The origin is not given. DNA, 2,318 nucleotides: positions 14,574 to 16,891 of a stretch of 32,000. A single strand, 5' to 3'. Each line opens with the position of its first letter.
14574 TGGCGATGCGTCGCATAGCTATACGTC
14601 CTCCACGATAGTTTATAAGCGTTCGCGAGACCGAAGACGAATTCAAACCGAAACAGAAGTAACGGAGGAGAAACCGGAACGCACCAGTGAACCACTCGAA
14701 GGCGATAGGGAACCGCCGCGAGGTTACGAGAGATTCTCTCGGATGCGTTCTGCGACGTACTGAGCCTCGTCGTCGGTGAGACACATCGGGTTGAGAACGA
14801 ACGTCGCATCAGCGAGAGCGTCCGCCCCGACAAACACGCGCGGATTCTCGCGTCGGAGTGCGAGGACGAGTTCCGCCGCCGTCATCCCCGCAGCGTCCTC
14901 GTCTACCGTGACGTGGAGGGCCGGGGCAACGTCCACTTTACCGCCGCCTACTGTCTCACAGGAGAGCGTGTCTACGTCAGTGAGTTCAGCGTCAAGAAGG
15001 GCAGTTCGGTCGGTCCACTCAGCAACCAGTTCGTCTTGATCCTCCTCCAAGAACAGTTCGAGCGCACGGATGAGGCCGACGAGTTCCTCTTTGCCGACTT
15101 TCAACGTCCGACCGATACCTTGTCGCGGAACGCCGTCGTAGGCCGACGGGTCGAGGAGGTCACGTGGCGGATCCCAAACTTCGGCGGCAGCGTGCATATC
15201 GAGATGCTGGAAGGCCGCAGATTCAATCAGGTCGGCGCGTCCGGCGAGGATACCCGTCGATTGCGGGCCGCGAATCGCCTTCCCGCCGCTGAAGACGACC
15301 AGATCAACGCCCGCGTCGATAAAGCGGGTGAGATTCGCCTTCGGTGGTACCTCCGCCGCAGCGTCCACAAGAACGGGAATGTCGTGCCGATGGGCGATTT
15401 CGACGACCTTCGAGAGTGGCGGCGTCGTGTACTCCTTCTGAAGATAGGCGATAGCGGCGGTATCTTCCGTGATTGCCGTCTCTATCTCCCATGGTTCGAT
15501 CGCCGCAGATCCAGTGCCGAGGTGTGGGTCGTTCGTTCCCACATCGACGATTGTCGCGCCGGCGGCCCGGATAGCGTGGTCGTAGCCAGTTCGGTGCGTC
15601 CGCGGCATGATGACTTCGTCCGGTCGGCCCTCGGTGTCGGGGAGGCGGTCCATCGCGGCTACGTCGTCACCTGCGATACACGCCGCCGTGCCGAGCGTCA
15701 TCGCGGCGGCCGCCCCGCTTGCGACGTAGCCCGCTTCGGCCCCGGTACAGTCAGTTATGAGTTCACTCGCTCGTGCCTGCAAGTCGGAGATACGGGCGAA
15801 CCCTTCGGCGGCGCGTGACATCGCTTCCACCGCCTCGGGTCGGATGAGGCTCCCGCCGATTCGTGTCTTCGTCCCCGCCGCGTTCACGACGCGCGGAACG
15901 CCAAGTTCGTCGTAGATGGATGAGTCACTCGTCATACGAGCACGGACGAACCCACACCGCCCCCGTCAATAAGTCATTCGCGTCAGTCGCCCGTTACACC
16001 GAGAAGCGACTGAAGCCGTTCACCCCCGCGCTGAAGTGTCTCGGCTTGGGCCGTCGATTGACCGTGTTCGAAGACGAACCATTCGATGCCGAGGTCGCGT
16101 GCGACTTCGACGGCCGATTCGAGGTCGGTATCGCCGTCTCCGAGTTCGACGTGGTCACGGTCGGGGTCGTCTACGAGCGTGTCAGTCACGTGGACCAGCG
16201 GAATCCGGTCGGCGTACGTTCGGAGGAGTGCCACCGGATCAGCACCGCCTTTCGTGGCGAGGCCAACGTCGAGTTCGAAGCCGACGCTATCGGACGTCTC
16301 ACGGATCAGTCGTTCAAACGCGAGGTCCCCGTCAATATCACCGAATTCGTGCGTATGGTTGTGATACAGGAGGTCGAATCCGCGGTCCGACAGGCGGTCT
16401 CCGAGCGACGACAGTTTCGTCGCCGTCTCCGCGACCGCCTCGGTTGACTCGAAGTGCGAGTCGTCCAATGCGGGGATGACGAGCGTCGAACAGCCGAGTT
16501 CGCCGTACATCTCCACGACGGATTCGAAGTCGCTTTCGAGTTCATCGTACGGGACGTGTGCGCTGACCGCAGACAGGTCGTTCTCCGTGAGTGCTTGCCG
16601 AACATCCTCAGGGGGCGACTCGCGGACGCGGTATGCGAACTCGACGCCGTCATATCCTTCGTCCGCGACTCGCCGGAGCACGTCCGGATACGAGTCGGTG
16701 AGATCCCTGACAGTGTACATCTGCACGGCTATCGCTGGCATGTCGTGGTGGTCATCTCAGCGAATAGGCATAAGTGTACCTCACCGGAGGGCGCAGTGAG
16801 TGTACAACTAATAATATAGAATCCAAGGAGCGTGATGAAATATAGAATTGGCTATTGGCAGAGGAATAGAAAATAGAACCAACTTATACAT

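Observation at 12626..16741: Core minus-strand operon TIM-barrel -> DgaE-like PLP enzyme -> degenerate Gfo -> Gfo, facing a convergent Gfo-Gfo pair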

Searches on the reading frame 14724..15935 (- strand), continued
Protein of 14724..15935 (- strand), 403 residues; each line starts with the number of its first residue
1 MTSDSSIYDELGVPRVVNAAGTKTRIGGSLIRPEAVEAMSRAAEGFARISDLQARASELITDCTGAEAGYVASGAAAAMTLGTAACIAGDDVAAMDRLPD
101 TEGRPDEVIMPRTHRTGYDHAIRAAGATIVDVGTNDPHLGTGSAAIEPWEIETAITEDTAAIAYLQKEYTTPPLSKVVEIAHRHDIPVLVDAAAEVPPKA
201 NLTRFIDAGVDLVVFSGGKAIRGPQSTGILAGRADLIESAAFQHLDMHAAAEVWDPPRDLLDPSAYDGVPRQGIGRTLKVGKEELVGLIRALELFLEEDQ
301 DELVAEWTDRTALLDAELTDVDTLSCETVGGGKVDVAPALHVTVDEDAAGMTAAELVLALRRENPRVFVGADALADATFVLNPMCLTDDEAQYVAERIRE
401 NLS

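Call 63: search_protein_families(library=pfam, proteins=[L033:8499-9503:-, L024:9124-9885:-, L024:5386-6720:-, L024:4348-5334:-, L024:6966-8117:+, L013:9574-11175:+, L008:3280-4437:-, L020:8173-9189:-], max_evalue=0.01)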
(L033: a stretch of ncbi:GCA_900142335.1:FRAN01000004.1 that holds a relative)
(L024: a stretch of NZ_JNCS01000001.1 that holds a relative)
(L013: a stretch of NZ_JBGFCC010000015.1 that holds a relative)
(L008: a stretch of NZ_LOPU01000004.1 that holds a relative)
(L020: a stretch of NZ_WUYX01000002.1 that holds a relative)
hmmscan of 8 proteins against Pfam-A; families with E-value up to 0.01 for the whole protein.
L033:8499-9503:- (334 aa): 0 families

L024:9124-9885:- (253 aa): 21 families
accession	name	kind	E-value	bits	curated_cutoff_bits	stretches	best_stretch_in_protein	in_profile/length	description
PF01614.24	IclR_C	-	3.2e-19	69.6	24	1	81-234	8-165/174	Bacterial transcriptional regulator IclR C-terminal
PF09339.16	HTH_IclR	-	2.1e-14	53.4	22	1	11-58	3-50/52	IclR helix-turn-helix domain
PF12802.13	MarR_2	-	1.6e-08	35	27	1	10-59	4-53/61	MarR family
PF01022.26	HTH_5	-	1.9e-07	31.3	22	1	16-57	7-46/47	Bacterial regulatory protein, arsR family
PF08279.18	HTH_11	-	1.4e-05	25.3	25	1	12-55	1-44/55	HTH domain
PF24033.1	DUF7342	-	3e-05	24.5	31.6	1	18-107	9-100/150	Family of unknown function (DUF7342)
PF25213.1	HVO_A0261_N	-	3.2e-05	24.2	35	1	12-63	12-61/86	HVO_A0261 N-terminal domain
PF01047.28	MarR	-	0.00013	22.2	24.6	1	13-59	5-50/59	MarR family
PF13412.12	HTH_24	-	0.00019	21.4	21.9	1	16-56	8-47/48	Winged helix-turn-helix DNA-binding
PF01325.25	Fe_dep_repress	-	0.00067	20.2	26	1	23-58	19-54/60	Iron dependent repressor, N-terminal DNA binding domain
PF14394.12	DUF4423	-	0.00095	19.4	30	1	29-72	39-85/165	Domain of unknown function (DUF4423)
PF02082.26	Rrf2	-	0.0013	19.3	30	1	13-62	8-59/132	Iron-dependent Transcriptional regulator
PF12840.13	HTH_20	-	0.0016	18.9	27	1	22-53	14-45/51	Helix-turn-helix domain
PF25212.1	HVO_A0114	-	0.0034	17.6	27.6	0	12-62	23-73/84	HVO_A0114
PF01978.25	TrmB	-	0.0043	17.3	25.6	1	26-63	22-59/68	Sugar-specific transcriptional regulator TrmB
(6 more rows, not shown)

L024:5386-6720:- (444 aa): 2 families
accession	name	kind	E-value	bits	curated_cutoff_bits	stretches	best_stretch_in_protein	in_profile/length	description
PF13416.11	SBP_bac_8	-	1.3e-25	91.2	27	1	66-371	4-272/279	Bacterial extracellular solute-binding protein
PF01547.30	SBP_bac_1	-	3.9e-24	86.6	26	1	58-348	8-306/307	Bacterial extracellular solute-binding protein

L024:4348-5334:- (328 aa): 1 family
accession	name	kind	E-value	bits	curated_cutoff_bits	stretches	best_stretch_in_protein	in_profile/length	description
PF00528.27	BPD_transp_1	-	2.8e-17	63.5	26.4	1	117-318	3-182/184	Binding-protein-dependent transport system inner membrane component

L024:6966-8117:+ (383 aa): 2 families
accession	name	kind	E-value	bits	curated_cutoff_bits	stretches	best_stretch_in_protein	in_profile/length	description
PF13378.12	MR_MLE_C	-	5e-68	229.5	29.4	1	129-357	2-219/219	Enolase C-terminal domain-like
PF02746.21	MR_MLE_N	-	1.2e-24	87.2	22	1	16-108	29-117/117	Mandelate racemase / muconate lactonizing enzyme, N-terminal domain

L013:9574-11175:+ (533 aa): 1 family
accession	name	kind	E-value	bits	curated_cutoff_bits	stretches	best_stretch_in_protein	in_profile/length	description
PF00933.27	Glyco_hydro_3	-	6.5e-96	321.9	27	1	17-341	2-316/316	Glycosyl hydrolase family 3 N terminal domain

L008:3280-4437:- (385 aa): 2 families
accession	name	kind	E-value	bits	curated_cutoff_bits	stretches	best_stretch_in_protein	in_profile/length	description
PF13378.12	MR_MLE_C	-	4.7e-57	193.7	29.4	1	164-377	3-218/219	Enolase C-terminal domain-like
PF02746.21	MR_MLE_N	-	5.9e-17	62.4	22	1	30-142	5-117/117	Mandelate racemase / muconate lactonizing enzyme, N-terminal domain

L020:8173-9189:- (338 aa): 0 families

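Call 72: search_protein_families(library=pfam, proteins=[L023:5656-6447:+, L023:6695-7441:+, L023:7577-9958:+, L023:11166-12005:-, L023:11947-14172:+, L028:7193-8572:-, L028:8762-9898:+, L028:11134-12822:+, L028:12819-13946:+, L028:14370-16025:-], max_evalue=0.0001)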
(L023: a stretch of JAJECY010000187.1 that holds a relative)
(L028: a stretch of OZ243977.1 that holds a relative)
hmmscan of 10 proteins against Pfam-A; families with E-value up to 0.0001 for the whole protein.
L023:5656-6447:+ (263 aa): 0 families

L023:6695-7441:+ (248 aa): 1 family
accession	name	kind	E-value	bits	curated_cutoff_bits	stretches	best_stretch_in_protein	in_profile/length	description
PF05721.19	PhyH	-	5.9e-33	115.4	22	1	12-201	1-211/213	Phytanoyl-CoA dioxygenase (PhyH)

L023:7577-9958:+ (793 aa): 1 family
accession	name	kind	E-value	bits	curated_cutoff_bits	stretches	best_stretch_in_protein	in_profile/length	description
PF01804.23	Penicil_amidase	-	3.2e-200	668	21.3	1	58-778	1-671/675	Penicillin amidase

L023:11166-12005:- (279 aa): 0 families

L023:11947-14172:+ (742 aa): 3 families
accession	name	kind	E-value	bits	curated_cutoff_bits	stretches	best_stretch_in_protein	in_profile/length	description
PF00089.32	Trypsin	-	5.8e-39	134.6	20.6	1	422-652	1-220/220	Trypsin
PF25021.1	TEN_NHL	-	1.8e-21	77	27.1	1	122-172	127-177/357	Teneurin NHL domain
PF01436.27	NHL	-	1.5e-11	44.1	20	0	76-102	1-27/28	NHL repeat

L028:7193-8572:- (459 aa): 1 family
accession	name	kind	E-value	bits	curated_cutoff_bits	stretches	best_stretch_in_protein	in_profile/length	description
PF00144.29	Beta-lactamase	-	1.3e-51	176.2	27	1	15-340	3-316/329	Beta-lactamase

L028:8762-9898:+ (378 aa): 2 families
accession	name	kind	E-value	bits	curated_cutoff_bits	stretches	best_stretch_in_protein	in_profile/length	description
PF13378.12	MR_MLE_C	-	1.1e-38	133.6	29.4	1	153-366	2-218/219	Enolase C-terminal domain-like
PF02746.21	MR_MLE_N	-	1.7e-09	38.3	22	1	16-131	4-117/117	Mandelate racemase / muconate lactonizing enzyme, N-terminal domain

L028:11134-12822:+ (562 aa): 3 families
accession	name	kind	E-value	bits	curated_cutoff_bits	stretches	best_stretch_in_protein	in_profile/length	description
PF00205.28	TPP_enzyme_M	-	5.1e-29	101.2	30.4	1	198-333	1-137/137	Thiamine pyrophosphate enzyme, central domain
PF02775.26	TPP_enzyme_C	-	6.6e-29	101.1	21.9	1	427-556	27-151/151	Thiamine pyrophosphate enzyme, C-terminal TPP binding domain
PF02776.23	TPP_enzyme_N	-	1.7e-24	86.3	26.8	1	15-119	2-106/119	Thiamine pyrophosphate enzyme, N-terminal TPP binding domain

L028:12819-13946:+ (375 aa): 1 family
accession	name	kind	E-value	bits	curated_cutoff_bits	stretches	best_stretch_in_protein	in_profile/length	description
PF01988.24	VIT1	-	5.6e-66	222.9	28.1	1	157-368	1-213/214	VIT family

L028:14370-16025:- (551 aa): 4 families
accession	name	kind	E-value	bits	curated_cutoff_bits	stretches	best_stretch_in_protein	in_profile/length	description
PF01747.23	ATP-sulfurylase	-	2.6e-86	288.8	24.3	1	181-395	2-211/212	ATP-sulfurylase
PF14306.12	PUA_2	-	3.7e-53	179.8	27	1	14-172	1-158/159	PUA-like domain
PF01583.26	APS_kinase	-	1.8e-11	44.7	21.1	0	446-503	61-118/152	Adenylylsulphate kinase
PF13238.12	AAA_18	-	5.3e-06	27.3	29.4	1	408-470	2-45/128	AAA domain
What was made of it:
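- Bacterial long-form contexts differ: penicillin amidase with PhyH, or MR_MLE with a ThDP enzyme (call 72).
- Tried and rejected: Contexts of two bacterial homologues (L023, L028) showed no RidA, GDH or PIG-L and gave no clear function (call 72).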

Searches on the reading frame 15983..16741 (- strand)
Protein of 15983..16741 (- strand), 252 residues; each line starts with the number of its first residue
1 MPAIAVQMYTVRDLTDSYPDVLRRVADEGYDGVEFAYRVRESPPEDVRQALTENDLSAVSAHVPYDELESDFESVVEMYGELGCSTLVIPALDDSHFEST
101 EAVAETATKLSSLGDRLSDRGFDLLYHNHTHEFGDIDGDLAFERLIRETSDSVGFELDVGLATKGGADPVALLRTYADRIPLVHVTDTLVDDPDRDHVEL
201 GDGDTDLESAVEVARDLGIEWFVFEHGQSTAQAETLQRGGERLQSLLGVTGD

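Call 4: search_protein_families(library=pfam, proteins=[window:15983-16741:-], max_evalue=0.01)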
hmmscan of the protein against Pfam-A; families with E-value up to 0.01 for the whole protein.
window:15983-16741:- (252 aa): 1 family
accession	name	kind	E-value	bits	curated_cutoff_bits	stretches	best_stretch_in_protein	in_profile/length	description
PF01261.30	AP_endonuc_2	-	3.4e-20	73.3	31.1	1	22-237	1-240/249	Xylose isomerase-like TIM barrel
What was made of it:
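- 15983..16741 (-): Xylose-isomerase-like TIM barrel (252 aa) resembling the Mn2+-dependent 3-keto-O-glycoside beta-eliminase AtOGE. Pfam AP_endonuc_2 E=3e-20 (call 4).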

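Call 7: search_protein_families(library=ncbifam, proteins=[window:15983-16741:-], max_evalue=0.001)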
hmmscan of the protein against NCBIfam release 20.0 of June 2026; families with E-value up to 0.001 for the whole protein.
window:15983-16741:- (252 aa): 2 families
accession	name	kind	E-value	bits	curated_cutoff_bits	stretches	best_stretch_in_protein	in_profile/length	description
TIGR04379.1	myo_inos_iolE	equivalog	1.6e-15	57.4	290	1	47-188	53-212/290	myo-inosose-2 dehydratase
NF041277.1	coba_remo_CbiR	equivalog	2.4e-05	24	105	1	155-213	164-220/249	cobamide remodeling phosphodiesterase CbiR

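Call 55: search_solved_structures(query=window:15983-16741:-, max_evalue=0.001)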
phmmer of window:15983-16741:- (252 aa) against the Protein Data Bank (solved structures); distinct sequences matched with E-value up to 0.001: 6.
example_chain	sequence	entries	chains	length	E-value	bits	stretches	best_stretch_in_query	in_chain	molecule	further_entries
8bvk_A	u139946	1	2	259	1.8e-22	83.8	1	4-235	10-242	Xylose isomerase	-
8tcs_D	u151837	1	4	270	1.3e-10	45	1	4-188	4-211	Xylose isomerase-like TIM barrel domain-containing protein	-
8tcd_B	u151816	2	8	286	1.5e-10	44.7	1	4-188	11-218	Sugar phosphate isomerase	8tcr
8tct_A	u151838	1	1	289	3.7e-09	40.2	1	4-187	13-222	Sugar phosphate isomerase/epimerase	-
3obe_A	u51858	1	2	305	2.6e-07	34.1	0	145-189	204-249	Sugar phosphate isomerase/epimerase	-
3l23_A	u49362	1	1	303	3.1e-05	27.3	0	138-190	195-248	Sugar phosphate isomerase/epimerase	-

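Call 69: search_solved_structures(query=window:15983-16741:-, max_evalue=1e-8, show_alignments=3)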
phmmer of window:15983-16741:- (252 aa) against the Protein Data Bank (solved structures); distinct sequences matched with E-value up to 1e-8: 4.
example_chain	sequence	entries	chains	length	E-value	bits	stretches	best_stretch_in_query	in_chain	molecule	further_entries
8bvk_A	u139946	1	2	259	1.8e-22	83.8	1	4-235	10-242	Xylose isomerase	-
8tcs_D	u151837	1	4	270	1.3e-10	45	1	4-188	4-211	Xylose isomerase-like TIM barrel domain-containing protein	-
8tcd_B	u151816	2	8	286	1.5e-10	44.7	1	4-188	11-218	Sugar phosphate isomerase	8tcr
8tct_A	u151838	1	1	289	3.7e-09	40.2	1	4-187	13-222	Sugar phosphate isomerase/epimerase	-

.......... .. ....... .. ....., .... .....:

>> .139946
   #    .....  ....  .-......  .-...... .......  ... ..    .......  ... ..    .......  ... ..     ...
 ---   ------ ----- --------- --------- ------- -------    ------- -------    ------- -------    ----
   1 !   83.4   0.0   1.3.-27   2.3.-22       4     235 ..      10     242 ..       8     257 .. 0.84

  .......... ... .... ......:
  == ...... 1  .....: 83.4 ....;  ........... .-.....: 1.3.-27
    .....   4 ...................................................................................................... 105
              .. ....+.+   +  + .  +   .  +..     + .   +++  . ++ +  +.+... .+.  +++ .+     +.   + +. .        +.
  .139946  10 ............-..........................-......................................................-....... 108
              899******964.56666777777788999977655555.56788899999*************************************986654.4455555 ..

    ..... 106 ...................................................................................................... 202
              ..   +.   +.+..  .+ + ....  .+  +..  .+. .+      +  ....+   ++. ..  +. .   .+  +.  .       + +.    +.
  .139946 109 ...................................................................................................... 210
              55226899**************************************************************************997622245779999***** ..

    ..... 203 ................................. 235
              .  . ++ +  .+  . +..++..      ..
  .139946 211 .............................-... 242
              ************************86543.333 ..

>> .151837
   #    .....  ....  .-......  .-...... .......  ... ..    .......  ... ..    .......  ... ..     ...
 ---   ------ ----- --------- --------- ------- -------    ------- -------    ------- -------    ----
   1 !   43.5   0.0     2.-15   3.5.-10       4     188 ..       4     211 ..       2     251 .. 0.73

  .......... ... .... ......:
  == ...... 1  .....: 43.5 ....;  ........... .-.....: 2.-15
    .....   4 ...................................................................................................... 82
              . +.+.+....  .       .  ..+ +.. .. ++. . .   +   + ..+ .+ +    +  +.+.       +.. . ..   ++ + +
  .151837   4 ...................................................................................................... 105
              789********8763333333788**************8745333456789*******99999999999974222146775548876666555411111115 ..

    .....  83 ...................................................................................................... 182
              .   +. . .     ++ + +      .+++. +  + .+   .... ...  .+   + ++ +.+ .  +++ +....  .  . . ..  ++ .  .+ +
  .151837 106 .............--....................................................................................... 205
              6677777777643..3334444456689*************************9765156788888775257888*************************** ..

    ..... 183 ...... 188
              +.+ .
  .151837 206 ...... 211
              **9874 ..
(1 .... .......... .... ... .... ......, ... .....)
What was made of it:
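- On 3-keto-glycoside beta-eliminase (AtOGE-like), for the TIM gene 15983-16741: All five align to identical residues (YHNH, ELDV, VHV, FEH; call 69).
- Closest known: AtOGE, 3-keto-O-glycoside beta-eliminase of Agrobacterium. Same: The window TIM protein aligns over nearly its full length, with identical metal ligands and catalytic His (call 69).
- The window gene is flanked by an AtOGE-like TIM barrel and Gfo genes (calls 4, 69).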
